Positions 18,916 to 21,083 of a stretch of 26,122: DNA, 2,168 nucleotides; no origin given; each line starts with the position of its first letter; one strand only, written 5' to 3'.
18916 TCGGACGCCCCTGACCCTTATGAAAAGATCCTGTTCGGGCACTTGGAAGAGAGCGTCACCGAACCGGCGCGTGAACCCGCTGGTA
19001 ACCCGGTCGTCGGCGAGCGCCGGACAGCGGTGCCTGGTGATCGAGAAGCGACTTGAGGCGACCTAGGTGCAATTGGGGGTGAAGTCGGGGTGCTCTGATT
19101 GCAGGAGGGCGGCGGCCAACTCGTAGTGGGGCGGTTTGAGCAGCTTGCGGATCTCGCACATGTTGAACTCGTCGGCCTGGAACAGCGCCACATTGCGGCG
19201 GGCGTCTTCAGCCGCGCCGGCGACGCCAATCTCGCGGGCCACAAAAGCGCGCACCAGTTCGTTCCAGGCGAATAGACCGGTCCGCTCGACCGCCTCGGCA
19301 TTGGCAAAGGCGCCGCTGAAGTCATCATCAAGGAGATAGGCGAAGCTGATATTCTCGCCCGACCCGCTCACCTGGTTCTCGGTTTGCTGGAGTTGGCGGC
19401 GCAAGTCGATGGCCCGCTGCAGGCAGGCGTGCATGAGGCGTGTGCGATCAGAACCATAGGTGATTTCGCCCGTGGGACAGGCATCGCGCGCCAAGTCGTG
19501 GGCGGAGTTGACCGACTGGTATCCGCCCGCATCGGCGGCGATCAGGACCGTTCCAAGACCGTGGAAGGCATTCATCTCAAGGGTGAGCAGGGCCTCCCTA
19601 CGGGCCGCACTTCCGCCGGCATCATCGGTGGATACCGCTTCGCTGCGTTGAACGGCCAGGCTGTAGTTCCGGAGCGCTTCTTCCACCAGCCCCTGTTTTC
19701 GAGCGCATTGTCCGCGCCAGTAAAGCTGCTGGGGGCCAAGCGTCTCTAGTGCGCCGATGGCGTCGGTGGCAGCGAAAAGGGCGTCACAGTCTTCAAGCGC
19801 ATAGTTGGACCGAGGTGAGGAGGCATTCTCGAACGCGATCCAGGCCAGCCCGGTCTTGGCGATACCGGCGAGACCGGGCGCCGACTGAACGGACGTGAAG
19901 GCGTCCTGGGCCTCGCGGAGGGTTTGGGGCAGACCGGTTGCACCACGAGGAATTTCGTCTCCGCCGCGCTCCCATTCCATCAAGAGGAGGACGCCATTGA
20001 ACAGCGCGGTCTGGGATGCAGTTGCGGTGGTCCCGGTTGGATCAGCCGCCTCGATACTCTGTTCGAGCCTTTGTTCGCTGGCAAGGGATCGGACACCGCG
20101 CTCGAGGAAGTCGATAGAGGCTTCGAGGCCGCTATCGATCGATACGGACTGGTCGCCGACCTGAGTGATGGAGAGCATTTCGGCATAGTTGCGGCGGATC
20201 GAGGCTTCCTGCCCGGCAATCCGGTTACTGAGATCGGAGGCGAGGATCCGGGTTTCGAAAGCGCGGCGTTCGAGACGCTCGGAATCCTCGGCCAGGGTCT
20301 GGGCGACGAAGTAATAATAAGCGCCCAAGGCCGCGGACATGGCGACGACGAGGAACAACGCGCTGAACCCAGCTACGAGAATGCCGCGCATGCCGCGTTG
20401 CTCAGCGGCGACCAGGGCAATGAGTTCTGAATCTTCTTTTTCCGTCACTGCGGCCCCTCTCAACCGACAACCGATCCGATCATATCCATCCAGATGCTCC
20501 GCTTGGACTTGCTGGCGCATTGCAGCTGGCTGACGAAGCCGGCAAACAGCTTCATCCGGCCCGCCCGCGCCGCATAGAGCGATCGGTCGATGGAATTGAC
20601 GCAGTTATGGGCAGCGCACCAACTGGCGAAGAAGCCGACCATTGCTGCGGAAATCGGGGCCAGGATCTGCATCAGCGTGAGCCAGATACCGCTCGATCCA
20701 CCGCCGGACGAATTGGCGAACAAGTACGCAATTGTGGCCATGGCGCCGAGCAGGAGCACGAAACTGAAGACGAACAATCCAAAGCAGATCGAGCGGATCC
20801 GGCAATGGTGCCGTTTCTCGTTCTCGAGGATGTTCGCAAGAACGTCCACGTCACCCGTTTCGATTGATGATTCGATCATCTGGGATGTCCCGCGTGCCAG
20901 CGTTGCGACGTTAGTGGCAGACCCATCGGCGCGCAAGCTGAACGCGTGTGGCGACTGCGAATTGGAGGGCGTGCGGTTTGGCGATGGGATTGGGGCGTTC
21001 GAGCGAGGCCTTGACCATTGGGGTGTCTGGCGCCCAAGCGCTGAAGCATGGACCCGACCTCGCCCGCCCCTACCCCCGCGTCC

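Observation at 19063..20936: Overlapping gene pair: 2-TM mini-protein plus 485-aa signal-anchored protein, with lower GC than neighbours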

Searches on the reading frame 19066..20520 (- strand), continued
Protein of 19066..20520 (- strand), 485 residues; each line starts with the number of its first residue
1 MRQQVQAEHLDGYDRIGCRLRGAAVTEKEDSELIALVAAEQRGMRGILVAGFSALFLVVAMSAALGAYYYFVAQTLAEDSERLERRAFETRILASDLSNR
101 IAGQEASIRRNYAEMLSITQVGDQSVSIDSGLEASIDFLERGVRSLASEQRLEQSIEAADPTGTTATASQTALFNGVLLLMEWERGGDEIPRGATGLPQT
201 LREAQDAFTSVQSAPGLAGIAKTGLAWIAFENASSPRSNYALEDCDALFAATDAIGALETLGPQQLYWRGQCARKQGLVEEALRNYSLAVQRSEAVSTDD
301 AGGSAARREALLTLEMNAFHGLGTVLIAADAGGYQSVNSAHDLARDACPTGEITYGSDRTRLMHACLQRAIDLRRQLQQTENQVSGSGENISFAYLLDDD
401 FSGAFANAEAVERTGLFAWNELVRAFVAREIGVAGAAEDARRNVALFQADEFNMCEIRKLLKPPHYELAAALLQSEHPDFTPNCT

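Call 45: find_related_loci(query=A2, collection=genome_contigs, flank=10000)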
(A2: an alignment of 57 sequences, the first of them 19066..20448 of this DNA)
Query A2 (461 aa) in genome_contigs; peptide patterns used: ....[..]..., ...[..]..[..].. (x = any residue, [..] = any of these).
85 stretches matched a pattern; 41 encode a relative of the query (tblastn E <= 1e-3); 41 distinct loci.
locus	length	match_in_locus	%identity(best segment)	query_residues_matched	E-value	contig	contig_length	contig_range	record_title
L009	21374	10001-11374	59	1-461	2e-172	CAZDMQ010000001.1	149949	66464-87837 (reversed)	MAG TPA_asm: uncultured Hyphomonadaceae bacterium isolate SRP141376_co3_357 genome assembly, contig: NODE_128_length_149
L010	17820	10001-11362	57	1-460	7e-167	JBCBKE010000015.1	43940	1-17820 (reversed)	MAG: Pseudomonadota bacterium isolate J06627_17 NODE_15_length_43940_cov_12.025260, whole genome shotgun sequence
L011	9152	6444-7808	56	1-461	1e-156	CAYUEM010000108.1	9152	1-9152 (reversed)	MAG TPA_asm: uncultured Hyphomonadaceae bacterium isolate SRP141376_co3_181 genome assembly, contig: NODE_20625_length_9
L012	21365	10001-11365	52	1-461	1e-136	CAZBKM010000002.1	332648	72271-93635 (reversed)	MAG TPA_asm: uncultured Hyphomonadaceae bacterium isolate SRP332253_co1_276 genome assembly, contig: NODE_5_length_33264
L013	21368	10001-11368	48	1-460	7e-123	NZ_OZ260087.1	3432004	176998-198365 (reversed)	MAG: Hyphomonas sp. isolate C9799-m1-bin12 chromosome 1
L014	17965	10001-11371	47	1-461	2e-121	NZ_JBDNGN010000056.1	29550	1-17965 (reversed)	MAG: Hyphomonas sp. isolate concoct.196.ELB k141_239502, whole genome shotgun sequence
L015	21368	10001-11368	47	1-460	5e-121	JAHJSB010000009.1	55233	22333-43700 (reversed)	MAG: Alphaproteobacteria bacterium isolate OS_PC_MetaG.mb.179 OS_PC_MetaG.mb.179_k141_146853, whole genome shotgun seque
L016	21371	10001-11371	46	1-461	3e-117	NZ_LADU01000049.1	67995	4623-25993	MAG: Hyphomonas sp. BRH_c22 BRHa_1007218, whole genome shotgun sequence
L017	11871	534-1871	48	1-453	1e-116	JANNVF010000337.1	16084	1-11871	MAG: Hyphomonadaceae bacterium isolate VAR_34_metabat_67 VAR_34_k141_1304958, whole genome shotgun sequence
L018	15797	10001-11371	44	1-453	4e-111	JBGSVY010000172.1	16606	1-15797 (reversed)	MAG: Hyphomonas sp. isolate JTS-AC468 k141_2520961, whole genome shotgun sequence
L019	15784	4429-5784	45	1-453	5e-109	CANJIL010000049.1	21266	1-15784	MAG: Hyphomonadaceae bacterium isolate RH-23may17-1076 genome assembly, contig: RH-23may17-C18123, whole genome shotgun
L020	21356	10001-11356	46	1-453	2e-108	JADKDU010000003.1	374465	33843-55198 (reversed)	MAG: Hyphomonadaceae bacterium isolate OdNW_18-Q3-R42-56_BATAC.488 tig00002360-10-3734830, whole genome shotgun sequence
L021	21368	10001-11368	43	1-460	3e-108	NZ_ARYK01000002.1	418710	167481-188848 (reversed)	Hyphomonas johnsonii MHS-2 contig2, whole genome shotgun sequence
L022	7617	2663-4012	46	1-453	4e-105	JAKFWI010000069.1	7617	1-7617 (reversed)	MAG: Hyphomonadaceae bacterium isolate D5_Bin_17 D5_0002829, whole genome shotgun sequence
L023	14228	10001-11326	44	6-453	1e-104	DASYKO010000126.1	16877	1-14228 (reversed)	MAG TPA_asm: Hyphomonadaceae bacterium isolate SMAG_U4324 k141_2289382, whole genome shotgun sequence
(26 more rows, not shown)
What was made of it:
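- Divergence of D/E roughly tracks taxonomy (call 45).
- Tried and rejected: The alignment-based scan worked (call 45).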

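Call 52: search_protein_families(library=pfam, proteins=[L004:9572-10036:-, L001:4135-6216:+, L004:11667-13859:-, L001:6253-6873:+, L004:10912-11625:-], max_evalue=0.01)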
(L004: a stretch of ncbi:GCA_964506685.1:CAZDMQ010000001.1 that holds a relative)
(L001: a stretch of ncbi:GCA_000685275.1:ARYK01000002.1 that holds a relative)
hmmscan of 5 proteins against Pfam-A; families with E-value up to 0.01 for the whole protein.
L004:9572-10036:- (155 aa): 1 family
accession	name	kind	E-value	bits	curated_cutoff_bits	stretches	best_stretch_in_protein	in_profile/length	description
PF00226.36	DnaJ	-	2.3e-20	72.9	27.8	1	3-64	1-62/63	DnaJ domain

L001:4135-6216:+ (694 aa): 0 families

L004:11667-13859:- (731 aa): 0 families

L001:6253-6873:+ (207 aa): 1 family
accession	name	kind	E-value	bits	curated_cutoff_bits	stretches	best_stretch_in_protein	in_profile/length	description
PF04977.20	DivIC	-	0.0024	18.1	28.9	0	85-120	21-56/80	Septum formation initiator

L004:10912-11625:- (238 aa): 1 family
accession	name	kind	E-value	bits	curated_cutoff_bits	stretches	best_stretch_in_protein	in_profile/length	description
PF04011.17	LemA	-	0.0016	18.7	26.2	0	86-161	35-108/149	LemA family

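Call 73: fold_search(model_id=the predicted structure, library=pdb)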
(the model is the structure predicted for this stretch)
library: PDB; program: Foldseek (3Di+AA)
matches with E <= 10: 1270; with E <= 0.001: 0
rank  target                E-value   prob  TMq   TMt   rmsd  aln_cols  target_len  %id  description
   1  8pkp_O                1.5e-03  1.00  0.31  0.23  12.6       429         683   12  Cryo-EM structure of the apo Anaphase-promoting complex/cyclosome (APC/C) at 3.2 Angstrom resolution (released 2023-07-19)
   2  7y4i_A                1.6e-03  1.00  0.22  0.15  20.2       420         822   14  Crystal structure of SPINDLY in complex with GDP (released 2022-12-07)
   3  8rsv_B                2.0e-03  1.00  0.39  0.47   8.3       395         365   10  Rap from bacteriophage Phi3T in presence of pheromone RRGHTAS (released 2024-07-24)
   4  4gyo_A                2.5e-03  1.00  0.28  0.34  12.3       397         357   11  Crystal Structure of Rap Protein Complexed with Competence and Sporulation Factor (released 2013-04-03)
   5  7y4i_B                2.6e-03  1.00  0.23  0.15  19.4       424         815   13  Crystal structure of SPINDLY in complex with GDP (released 2022-12-07)
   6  5khr_O                2.7e-03  1.00  0.31  0.25  17.2       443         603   14  Model of human Anaphase-promoting complex/Cyclosome complex (APC15 deletion mutant) in complex with the E2 UBE2C/UBCH1 (released 2016-08-24)
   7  8dtg_A                2.7e-03  1.00  0.22  0.14  17.6       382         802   13  Cryo-EM structure of Arabidopsis SPY alternative conformation 1 (released 2023-03-08)
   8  5g05_O                3.1e-03  1.00  0.31  0.22  10.6       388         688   13  Cryo-EM structure of combined apo phosphorylated APC (released 2016-05-25)
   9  4i9c_A                4.1e-03  1.00  0.37  0.44   8.4       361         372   10  Crystal structure of aspartyl phosphate phosphatase F from B.subtilis in complex with its inhibitory peptide (released 2013-11-20)
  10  4gyo_B                4.6e-03  1.00  0.28  0.34  12.4       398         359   12  Crystal Structure of Rap Protein Complexed with Competence and Sporulation Factor (released 2013-04-03)
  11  1w3b_A                5.7e-03  1.00  0.26  0.29  14.8       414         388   17  The superhelical TPR domain of O-linked GlcNAc transferase reveals structural similarities to importin alpha. (released 2004-09-09)
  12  5l9t_Y                6.7e-03  0.99  0.21  0.23  17.0       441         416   13  Model of human Anaphase-promoting complex/Cyclosome (APC/C-CDH1) with E2 UBE2S poised for polyubiquitination where UBE (released 2016-10-26)
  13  8ppl_Iv               6.7e-03  0.99  0.25  0.26  16.7       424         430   12  MERS-CoV Nsp1 bound to the human 43S pre-initiation complex (released 2023-10-18)
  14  5l9u_O                7.6e-03  1.00  0.31  0.23  10.4       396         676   13  Model of human Anaphase-promoting complex/Cyclosome (APC/C-CDH1) with a cross linked Ubiquitin variant-substrate-UBE2C (released 2016-09-14)
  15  4hot_A                7.6e-03  0.98  0.20  0.19  17.8       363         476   11  Crystal Structure of Full-Length Human IFIT5 with 5`-triphosphate Oligoadenine (released 2013-01-23)
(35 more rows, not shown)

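Call 76: search_dna_similar(query=window:19066-20448:-, collection=plasmids, mode=protein, max_rows=5)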
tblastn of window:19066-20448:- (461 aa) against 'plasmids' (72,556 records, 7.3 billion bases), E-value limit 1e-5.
No match.

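Call 93: search_protein_families(library=pfam, alignment_id=A2, max_evalue=0.01)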
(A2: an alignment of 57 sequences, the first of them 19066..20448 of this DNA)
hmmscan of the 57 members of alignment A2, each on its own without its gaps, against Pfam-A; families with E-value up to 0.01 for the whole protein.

A. member 1, window:19066-20448:- (461 aa): 2 families
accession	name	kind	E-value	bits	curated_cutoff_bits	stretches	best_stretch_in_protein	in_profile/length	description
PF07719.23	TPR_2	-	0.0025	18.3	27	0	242-268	4-30/34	Tetratricopeptide repeat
PF00515.34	TPR_1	-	0.0073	16.5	27.8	0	241-267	3-29/34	Tetratricopeptide repeat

B. families by the number of members that match (of 57 scanned): 7 families
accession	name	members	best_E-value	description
PF07719.23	TPR_2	30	6.3e-06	Tetratricopeptide repeat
PF00515.34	TPR_1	21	2.7e-07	Tetratricopeptide repeat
PF13424.12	TPR_12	15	8.7e-06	Tetratricopeptide repeat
PF02203.21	TarH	2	0.00054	Tar ligand binding domain homologue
PF13181.12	TPR_8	2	0.0031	Tetratricopeptide repeat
PF11268.13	DUF3071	1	0.0013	Protein of unknown function (DUF3071)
PF13431.12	TPR_17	1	0.0053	Tetratricopeptide repeat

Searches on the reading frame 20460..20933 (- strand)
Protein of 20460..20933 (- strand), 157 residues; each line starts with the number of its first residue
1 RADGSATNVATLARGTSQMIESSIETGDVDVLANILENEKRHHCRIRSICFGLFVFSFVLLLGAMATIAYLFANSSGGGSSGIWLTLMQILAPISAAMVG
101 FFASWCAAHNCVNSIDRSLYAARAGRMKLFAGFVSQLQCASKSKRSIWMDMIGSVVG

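Call 8: search_protein_families(library=pfam, proteins=[window:20460-20933:-], max_evalue=0.1)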
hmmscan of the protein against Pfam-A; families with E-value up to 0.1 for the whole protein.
window:20460-20933:- (157 aa): 1 family
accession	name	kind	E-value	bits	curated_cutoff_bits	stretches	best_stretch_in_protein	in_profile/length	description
PF06738.18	ThrE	-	0.044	13.7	26.3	1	31-108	95-173/241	Putative threonine/serine exporter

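Call 9: search_protein_families(library=ncbifam, proteins=[window:20460-20933:-], max_evalue=0.1)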
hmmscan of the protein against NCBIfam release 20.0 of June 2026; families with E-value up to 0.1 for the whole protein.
window:20460-20933:- (157 aa): 0 families

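Call 11: search_protein_families(library=padloc, proteins=[window:20460-20933:-], max_evalue=0.1)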
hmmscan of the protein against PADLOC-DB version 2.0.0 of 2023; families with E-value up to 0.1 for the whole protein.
window:20460-20933:- (157 aa): 0 families

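Call 13: find_homologous_proteins(query=window:20460-20933:-)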
Query window:20460-20933:- (157 aa): 32 proteins with E <= 0.001 among 123 candidates.
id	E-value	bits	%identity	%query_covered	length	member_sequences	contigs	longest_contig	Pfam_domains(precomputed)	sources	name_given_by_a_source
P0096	1.4e-84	299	100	89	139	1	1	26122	-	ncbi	ncbi:MAG: hypothetical protein AAF253_04240 [Pseudomonadota bacterium]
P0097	1.9e-69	250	81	89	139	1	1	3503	-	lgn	-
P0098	5.8e-67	242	75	92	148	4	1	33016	-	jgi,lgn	-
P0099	2.9e-65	237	78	89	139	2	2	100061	-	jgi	-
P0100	1.3e-64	234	76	89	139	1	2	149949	-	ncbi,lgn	-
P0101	7.3e-61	222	75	88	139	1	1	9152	-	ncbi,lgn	-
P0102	5.1e-60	220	69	89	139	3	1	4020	-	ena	-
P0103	1.6e-55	205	67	88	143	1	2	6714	-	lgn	-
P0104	4.6e-55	204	65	93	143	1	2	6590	-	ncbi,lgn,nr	ncbi:MAG: hypothetical protein Q8S09_11615 [Hyphomonas sp.]|nr:hypothetical protein [Hyphomonas sp.]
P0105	5.4e-55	203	69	83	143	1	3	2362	-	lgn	-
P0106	1.0e-54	202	62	90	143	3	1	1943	-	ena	-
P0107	1.0e-53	199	64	93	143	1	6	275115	-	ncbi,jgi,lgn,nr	ncbi:MAG: hypothetical protein Q8L84_13145 [Hyphomonas sp.]|jgi:hypothetical protein|nr:hypothetical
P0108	9.7e-53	196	65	86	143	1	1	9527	-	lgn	-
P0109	4.5e-52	194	64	89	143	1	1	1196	-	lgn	-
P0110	1.2e-51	192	64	84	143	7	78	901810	-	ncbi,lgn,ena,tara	tara:strand:+ start:852 stop:1283 length:432 start_codon:yes stop_codon:yes gene_type:complete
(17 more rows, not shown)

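Call 31: search_solved_structures(query=A1, max_evalue=1)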
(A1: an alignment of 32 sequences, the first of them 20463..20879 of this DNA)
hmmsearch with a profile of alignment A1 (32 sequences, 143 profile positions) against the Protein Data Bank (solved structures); distinct sequences matched with E-value up to 1: 1.
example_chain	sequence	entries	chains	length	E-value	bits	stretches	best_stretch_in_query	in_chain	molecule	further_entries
9hmf_O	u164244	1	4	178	0.02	18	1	22-67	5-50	Flagellar protein FliL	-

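Call 37: predict_structure(alignment_id=A1)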
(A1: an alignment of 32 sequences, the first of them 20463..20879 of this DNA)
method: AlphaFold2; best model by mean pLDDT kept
length: 139 residues; sequences in the alignment: 32
mean_pLDDT: 75.2   pTM: 0.57
mean pLDDT of the five models: 75.2, 71.5, 69.6, 64.1, 62.5
residues with pLDDT >= 90: 6; 70-90: 89; 50-70: 41; < 50: 3
segments of 3 or more residues with pLDDT < 50: 1-3
pLDDT, mean of each block of 10 residues (from residue 1): 55 81 85 89 88 73 68 84 85 84 77 68 55 60
secondary structure, 60 per line:
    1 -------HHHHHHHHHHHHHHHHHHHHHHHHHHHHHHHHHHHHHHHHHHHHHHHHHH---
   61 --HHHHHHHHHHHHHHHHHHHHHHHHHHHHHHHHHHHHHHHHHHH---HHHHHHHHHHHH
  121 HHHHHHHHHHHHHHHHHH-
elements in order: H8-57 H63-105 H109-138

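Call 60: search_protein_representatives(alignment_id=A1)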
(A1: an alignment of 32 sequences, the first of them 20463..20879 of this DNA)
Query: 32 sequences, 143 profile positions. Proteins with E-value up to 0.001 (for the whole library): 30; up to 1e-10: 20; up to 1e-30: 10. The best 30 are listed.
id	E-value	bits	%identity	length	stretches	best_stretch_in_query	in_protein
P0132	3.9e-58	211.7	-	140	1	7-142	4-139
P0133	1.1e-53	197.2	-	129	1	1-143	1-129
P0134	9.2e-49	181.3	-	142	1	7-142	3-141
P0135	4.9e-47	175.7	-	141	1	8-140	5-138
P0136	2.5e-36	140.9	-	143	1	8-142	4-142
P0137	1.3e-34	135.5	-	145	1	7-138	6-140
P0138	8.6e-34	132.7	-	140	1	7-142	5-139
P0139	1.1e-32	129.2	-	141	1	7-142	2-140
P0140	1.5e-32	128.7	-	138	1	11-141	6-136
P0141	1.5e-31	125.5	-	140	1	8-142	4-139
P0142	3.1e-29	118.0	-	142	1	6-142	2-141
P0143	9.6e-28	113.1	-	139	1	9-140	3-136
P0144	4.3e-27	111.0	-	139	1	7-140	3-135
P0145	4.3e-26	107.8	-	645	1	41-140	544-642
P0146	5.4e-20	88.0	-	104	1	44-142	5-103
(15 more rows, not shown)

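Call 77: search_dna_similar(query=window:20463-20879:-, collection=phages, mode=protein, max_rows=5)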
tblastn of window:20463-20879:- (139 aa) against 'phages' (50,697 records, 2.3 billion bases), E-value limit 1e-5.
No match.
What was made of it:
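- No copy was found when E was searched against the plasmid collection and D against the phage collection (calls 76, 77).
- Tried and rejected: No copies were found in plasmid (E) or phage (D) collections (calls 76, 77).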

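Call 92: search_protein_families(library=pfam, alignment_id=A1, max_evalue=0.01)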
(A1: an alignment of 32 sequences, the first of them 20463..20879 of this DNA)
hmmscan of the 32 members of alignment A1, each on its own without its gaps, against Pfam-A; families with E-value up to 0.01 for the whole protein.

A. member 1, window:20463-20879:- (139 aa): 0 families

B. families by the number of members that match (of 32 scanned): 3 families
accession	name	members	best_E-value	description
PF03631.20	Virul_fac_BrkB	3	6.1e-05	Virulence factor BrkB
PF05982.17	Sbt_1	1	0.00057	Na+-dependent bicarbonate transporter superfamily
PF06664.17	WLS-like_TM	1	0.0023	Wntless-like, transmembrane domain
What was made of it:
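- D has no LapA/DUF1049 or any other Pfam match (calls 8, 92).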
